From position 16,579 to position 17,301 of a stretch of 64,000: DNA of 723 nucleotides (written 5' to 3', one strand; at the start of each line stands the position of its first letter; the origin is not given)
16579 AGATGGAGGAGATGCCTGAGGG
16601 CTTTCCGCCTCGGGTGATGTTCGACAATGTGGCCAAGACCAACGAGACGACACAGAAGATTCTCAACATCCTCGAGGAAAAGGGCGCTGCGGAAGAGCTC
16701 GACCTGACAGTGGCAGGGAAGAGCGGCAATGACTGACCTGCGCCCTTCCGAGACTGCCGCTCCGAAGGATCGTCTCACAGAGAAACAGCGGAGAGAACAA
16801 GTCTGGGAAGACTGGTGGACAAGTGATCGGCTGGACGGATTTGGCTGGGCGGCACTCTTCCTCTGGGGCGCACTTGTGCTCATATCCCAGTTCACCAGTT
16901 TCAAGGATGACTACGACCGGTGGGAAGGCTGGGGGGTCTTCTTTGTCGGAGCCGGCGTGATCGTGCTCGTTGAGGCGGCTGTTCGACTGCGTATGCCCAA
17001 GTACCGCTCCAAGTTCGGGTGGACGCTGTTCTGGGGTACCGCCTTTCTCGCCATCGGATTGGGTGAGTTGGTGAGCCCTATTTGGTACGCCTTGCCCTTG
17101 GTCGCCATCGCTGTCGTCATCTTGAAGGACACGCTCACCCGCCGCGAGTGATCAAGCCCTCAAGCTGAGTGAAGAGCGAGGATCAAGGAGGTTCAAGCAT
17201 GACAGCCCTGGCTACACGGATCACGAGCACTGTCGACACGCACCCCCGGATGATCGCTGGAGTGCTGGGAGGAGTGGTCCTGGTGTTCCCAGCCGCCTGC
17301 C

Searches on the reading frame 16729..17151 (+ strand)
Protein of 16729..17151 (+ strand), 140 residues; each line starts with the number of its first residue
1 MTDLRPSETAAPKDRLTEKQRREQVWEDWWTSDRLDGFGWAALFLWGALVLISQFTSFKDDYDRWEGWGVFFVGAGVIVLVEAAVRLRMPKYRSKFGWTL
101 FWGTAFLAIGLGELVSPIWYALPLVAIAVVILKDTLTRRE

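Call 4: search_protein_families(library=pfam, proteins=[window:16729-17151:+], max_evalue=0.01)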
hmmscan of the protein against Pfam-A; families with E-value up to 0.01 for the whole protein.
window:16729-17151:+ (140 aa): 1 family
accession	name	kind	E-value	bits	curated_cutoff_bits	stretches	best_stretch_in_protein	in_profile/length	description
PF22570.1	LiaF-TM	-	0.0016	19.7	27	0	68-136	2-67/98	LiaF transmembrane domain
